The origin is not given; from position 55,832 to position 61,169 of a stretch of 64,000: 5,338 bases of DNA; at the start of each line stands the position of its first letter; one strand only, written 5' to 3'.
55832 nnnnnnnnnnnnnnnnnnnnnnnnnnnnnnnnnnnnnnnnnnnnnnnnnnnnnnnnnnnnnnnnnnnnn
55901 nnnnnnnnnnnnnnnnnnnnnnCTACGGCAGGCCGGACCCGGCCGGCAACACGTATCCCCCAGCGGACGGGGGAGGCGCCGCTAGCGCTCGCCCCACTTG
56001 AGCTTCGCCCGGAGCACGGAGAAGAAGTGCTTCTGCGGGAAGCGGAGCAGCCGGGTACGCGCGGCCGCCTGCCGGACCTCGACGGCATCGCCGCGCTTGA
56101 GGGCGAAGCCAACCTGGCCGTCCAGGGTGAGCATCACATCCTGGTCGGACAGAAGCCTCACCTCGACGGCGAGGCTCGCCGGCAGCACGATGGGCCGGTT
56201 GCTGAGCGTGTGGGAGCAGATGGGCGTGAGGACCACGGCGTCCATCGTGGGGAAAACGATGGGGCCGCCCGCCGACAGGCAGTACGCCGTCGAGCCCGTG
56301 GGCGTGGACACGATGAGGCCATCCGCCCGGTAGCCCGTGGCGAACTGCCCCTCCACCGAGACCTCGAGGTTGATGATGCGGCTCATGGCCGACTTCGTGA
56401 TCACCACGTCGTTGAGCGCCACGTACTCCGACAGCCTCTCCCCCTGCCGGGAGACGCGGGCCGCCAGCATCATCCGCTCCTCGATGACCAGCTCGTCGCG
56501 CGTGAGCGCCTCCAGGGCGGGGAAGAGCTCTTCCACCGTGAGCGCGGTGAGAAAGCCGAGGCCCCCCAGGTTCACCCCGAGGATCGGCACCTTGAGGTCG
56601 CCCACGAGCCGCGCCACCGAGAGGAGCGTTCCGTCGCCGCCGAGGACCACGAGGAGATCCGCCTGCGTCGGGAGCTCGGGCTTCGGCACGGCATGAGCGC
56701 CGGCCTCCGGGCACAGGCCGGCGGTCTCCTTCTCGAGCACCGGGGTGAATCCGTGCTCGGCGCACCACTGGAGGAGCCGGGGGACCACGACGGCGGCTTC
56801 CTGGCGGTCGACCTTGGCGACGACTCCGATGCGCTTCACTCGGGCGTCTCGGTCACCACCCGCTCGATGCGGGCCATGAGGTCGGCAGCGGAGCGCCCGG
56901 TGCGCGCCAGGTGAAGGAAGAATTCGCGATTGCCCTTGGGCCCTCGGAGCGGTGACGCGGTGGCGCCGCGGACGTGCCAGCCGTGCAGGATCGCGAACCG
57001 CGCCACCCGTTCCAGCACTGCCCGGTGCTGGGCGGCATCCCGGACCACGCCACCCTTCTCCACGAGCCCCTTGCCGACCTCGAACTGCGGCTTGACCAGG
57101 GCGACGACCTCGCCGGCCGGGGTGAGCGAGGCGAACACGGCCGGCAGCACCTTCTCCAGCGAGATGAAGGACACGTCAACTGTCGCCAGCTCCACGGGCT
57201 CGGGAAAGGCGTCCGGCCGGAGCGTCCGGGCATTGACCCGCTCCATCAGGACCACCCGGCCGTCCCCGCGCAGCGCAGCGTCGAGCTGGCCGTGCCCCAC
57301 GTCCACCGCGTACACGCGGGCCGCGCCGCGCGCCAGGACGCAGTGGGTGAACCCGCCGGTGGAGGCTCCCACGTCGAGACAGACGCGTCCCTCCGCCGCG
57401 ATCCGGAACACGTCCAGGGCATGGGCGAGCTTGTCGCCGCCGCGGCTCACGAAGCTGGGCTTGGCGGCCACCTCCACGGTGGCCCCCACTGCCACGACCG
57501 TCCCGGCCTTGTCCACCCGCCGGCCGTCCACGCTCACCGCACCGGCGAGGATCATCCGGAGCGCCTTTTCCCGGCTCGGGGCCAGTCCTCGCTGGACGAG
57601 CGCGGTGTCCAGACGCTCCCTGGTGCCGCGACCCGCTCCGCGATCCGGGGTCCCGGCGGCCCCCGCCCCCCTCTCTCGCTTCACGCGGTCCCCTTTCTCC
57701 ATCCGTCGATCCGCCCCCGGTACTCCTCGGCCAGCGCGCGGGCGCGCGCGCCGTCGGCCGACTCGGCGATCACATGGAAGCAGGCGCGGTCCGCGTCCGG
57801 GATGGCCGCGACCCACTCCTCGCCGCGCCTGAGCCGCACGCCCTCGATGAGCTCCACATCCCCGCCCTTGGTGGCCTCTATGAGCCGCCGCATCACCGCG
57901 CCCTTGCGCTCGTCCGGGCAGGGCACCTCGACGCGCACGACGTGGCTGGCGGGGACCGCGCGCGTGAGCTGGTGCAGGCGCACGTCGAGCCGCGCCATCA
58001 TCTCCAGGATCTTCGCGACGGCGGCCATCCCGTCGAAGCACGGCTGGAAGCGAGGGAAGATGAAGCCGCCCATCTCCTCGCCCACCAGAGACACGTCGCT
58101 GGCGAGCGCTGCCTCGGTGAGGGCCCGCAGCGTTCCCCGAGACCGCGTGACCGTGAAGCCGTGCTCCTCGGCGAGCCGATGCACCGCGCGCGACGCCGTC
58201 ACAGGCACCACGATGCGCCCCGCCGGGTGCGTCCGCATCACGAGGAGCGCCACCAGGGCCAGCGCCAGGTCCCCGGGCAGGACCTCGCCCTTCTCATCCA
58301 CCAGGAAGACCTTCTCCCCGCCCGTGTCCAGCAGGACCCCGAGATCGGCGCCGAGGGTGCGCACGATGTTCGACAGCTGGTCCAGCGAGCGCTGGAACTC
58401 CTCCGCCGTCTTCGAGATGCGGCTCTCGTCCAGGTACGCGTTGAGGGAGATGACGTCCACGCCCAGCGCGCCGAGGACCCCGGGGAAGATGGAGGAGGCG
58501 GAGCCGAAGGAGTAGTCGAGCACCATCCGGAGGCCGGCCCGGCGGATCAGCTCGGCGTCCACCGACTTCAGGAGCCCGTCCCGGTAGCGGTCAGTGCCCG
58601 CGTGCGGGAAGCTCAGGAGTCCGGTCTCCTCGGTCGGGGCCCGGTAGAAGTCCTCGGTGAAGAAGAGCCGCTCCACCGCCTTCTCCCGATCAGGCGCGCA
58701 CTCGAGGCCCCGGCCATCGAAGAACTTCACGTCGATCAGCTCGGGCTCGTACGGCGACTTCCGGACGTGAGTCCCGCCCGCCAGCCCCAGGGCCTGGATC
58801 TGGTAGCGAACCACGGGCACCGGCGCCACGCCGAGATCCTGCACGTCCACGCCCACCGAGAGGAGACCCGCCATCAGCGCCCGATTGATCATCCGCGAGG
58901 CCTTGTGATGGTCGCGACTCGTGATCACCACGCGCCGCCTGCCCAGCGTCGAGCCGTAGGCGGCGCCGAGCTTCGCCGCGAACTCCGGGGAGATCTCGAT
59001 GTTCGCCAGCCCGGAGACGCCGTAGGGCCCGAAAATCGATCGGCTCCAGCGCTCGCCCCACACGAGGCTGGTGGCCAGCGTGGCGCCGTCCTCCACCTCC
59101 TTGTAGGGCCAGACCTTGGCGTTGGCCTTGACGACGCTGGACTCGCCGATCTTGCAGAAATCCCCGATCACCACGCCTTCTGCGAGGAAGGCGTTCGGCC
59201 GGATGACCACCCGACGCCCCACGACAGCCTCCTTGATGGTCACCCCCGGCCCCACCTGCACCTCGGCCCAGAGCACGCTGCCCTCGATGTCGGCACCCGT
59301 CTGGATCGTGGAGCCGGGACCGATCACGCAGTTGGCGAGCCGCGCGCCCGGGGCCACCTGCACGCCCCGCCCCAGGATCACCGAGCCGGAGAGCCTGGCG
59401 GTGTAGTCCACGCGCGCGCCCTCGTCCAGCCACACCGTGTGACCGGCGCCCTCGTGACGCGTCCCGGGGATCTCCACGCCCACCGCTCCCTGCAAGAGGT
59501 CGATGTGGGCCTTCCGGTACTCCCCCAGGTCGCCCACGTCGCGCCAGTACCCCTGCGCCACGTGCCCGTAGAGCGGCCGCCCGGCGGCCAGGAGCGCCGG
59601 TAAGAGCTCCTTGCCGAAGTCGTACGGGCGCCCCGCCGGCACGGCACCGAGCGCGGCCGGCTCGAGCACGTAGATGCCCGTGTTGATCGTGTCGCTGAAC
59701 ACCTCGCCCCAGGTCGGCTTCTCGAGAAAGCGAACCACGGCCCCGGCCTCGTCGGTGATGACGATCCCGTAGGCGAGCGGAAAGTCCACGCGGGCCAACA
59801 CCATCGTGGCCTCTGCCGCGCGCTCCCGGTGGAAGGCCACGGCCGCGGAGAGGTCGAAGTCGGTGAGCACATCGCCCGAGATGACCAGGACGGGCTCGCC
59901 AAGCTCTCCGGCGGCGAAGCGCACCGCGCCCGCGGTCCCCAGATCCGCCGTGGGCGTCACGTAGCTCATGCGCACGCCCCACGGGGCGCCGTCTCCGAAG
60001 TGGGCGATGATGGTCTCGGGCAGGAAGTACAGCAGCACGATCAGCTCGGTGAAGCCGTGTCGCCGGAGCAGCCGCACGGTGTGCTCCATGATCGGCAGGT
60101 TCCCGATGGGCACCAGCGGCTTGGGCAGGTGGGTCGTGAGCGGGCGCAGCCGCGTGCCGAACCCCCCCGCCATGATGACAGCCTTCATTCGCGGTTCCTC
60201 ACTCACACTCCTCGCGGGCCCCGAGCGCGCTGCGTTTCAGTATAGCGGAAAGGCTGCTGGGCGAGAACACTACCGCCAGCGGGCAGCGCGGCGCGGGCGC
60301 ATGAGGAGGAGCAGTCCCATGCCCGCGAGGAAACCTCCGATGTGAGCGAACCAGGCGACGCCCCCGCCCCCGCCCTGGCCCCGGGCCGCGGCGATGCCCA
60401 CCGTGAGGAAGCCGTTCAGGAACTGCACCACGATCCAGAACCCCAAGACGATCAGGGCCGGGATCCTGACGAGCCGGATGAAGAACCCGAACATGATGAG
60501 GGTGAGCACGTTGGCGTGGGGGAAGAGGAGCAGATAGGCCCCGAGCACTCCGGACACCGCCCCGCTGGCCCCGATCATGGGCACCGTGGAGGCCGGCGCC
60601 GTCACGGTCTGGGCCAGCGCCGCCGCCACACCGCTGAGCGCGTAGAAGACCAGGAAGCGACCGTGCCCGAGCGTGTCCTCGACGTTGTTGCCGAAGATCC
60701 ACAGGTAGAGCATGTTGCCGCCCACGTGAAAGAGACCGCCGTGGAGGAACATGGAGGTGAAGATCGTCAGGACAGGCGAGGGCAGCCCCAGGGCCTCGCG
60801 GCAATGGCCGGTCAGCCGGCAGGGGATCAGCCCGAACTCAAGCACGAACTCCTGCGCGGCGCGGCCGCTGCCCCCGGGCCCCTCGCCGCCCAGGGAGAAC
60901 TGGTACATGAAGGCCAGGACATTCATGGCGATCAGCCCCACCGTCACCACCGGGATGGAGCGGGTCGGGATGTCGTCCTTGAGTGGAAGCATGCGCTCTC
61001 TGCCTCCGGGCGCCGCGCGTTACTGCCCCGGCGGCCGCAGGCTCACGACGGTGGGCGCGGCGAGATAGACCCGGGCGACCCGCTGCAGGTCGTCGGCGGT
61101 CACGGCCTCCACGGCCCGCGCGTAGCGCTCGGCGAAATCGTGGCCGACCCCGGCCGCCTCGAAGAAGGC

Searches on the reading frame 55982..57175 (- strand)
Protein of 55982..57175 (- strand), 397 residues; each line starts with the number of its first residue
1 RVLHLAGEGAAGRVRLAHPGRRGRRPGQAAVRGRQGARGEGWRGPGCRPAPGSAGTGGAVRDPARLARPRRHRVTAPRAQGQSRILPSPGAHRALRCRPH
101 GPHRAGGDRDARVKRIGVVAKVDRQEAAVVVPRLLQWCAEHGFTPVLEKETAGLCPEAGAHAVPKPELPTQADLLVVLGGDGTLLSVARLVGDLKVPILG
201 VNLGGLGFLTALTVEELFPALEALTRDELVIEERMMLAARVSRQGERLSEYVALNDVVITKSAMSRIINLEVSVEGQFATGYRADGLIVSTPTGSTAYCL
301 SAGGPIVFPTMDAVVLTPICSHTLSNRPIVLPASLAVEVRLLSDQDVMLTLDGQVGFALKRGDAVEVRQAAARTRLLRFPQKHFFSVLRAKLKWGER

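Call 13: search_protein_families(library=pfam, proteins=[window:55982-57175:-])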
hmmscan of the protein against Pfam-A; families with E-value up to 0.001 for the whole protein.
window:55982-57175:- (397 aa): 2 families
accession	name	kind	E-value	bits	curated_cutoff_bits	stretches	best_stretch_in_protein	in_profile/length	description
PF20143.4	NAD_kinase_C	-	4.4e-35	120.6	23.7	1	254-378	1-125/126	ATP-NAD kinase C-terminal domain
PF01513.26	NAD_kinase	-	1.3e-18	68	25.5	1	116-228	1-129/130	ATP-NAD kinase N-terminal domain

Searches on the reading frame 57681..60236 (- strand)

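Call 13: search_protein_families(library=pfam, proteins=[window:57681-60236:-])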
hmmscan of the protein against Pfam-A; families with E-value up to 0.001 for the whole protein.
window:57681-60236:- (851 aa): 8 families
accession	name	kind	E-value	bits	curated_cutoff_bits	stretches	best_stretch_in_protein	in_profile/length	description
PF00483.29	NTP_transferase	-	6.3e-50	170.5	21.2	1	18-248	1-243/245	Nucleotidyl transferase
PF02878.22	PGM_PMM_I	-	1.2e-24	87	22.5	1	400-531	2-137/138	Phosphoglucomutase/phosphomannomutase, alpha/beta/alpha domain I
PF25084.1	LbH_EIF2B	-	3.5e-19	69.2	54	1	267-367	3-103/105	EIF2B subunit epsilon LbH domain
PF02879.22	PGM_PMM_II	-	2.3e-16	60.6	29.3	1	550-650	2-103/103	Phosphoglucomutase/phosphomannomutase, alpha/beta/alpha domain II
PF00132.30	Hexapep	-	2.2e-13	49.7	27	1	337-370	2-35/36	Bacterial transferase hexapeptide (six repeats)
PF02880.22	PGM_PMM_III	-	2.5e-12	47.4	20.7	1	655-761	2-111/115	Phosphoglucomutase/phosphomannomutase, alpha/beta/alpha domain III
PF24894.1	Hexapep_GlmU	-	1.8e-09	38.1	23.3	1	288-349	21-81/104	GlmU-like, C-terminal hexapeptide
PF12804.13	NTP_transf_3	-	4.4e-09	37.1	27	1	19-148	1-122/160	MobA-like NTP transferase domain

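Call 64: search_protein_families(library=ncbifam, proteins=[window:57681-60236:-], max_evalue=0.00001)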
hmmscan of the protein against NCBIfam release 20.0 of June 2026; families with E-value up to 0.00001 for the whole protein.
window:57681-60236:- (851 aa): 37 families (the best 25 are shown)
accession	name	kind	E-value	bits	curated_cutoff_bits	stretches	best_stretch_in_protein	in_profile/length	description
TIGR03990.1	Arch_GlmM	equivalog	1.3e-85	288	439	1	400-841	2-442/444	phosphoglucosamine mutase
NF052502.1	man1P_GTase_Rv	exception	7.5e-84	281.6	440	2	18-345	2-324/352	mannose-1-phosphate guanylyltransferase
TIGR03992.1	Arch_glmU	subfamily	1.7e-49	168.8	292.1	1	17-328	1-310/393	bifunctional sugar-1-phosphate nucleotidylyltransferase/acetyltransferase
TIGR01455.1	glmM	equivalog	1.3e-48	165.8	447.55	1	402-777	1-380/442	phosphoglucosamine mutase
TIGR01208.1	rmlA_long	equivalog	2.8e-36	125.1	320.25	1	18-362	1-350/353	glucose-1-phosphate thymidylyltransferase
NF003670.0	PRK05293.1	equivalog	1.3e-34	119.8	470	1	16-355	4-362/382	glucose-1-phosphate adenylyltransferase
TIGR02091.1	glgC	equivalog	3.2e-34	118.6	424.9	1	19-351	3-362/364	glucose-1-phosphate adenylyltransferase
NF045761.1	NAMPUrTaseMurU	equivalog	8.8e-32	110.8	250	1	17-237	1-217/226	N-acetylmuramate alpha-1-phosphate uridylyltransferase MurU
NF041313.1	UDPGP_AglF_Halo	equivalog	3.9e-30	105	400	1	17-209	1-192/234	UTP--glucose-1-phosphate uridylyltransferase AglF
NF046027.1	PhglucPhmanMutPgmG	equivalog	4.4e-29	101.4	600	1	398-810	6-417/460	phosphoglucomutase/phosphomannomutase PgmG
NF002023.0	PRK00844.1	subfamily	5.9e-28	97.8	458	1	14-349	4-379/408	glucose-1-phosphate adenylyltransferase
NF041173.1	Sug_nt_acttase_Thmprot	equivalog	5.4e-26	91.5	600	1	17-326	1-308/405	bifunctional sugar-1-phosphate nucleotidylyltransferase/acetyltransferase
NF010935.0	PRK14355.1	equivalog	2.5e-25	89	718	2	17-194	4-181/459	bifunctional UDP-N-acetylglucosamine diphosphorylase/glucosamine-1-phosphate N-acetyltransferase GlmU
NF007088.0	PRK09542.1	equivalog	1.2e-24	87.2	618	1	399-810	9-420/456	phosphomannomutase/phosphoglucomutase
TIGR01173.1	glmU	equivalog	1.7e-24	86.5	366.85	2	17-196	1-177/452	bifunctional UDP-N-acetylglucosamine diphosphorylase/glucosamine-1-phosphate N-acetyltransferase GlmU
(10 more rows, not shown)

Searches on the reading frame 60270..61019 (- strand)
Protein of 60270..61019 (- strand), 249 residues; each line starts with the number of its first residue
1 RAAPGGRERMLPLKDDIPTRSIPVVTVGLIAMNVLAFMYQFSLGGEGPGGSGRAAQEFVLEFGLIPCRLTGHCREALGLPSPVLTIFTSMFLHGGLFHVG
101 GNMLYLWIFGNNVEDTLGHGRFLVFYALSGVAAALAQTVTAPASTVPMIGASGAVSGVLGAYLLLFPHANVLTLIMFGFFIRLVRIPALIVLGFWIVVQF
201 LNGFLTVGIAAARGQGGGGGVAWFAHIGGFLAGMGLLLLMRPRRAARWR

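Call 13: search_protein_families(library=pfam, proteins=[window:60270-61019:-])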
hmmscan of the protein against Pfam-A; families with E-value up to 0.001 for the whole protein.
window:60270-61019:- (249 aa): 1 family
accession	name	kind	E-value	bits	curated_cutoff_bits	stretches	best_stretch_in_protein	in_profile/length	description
PF01694.28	Rhomboid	-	1.1e-33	116.9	22.6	1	83-241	4-141/143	Rhomboid domain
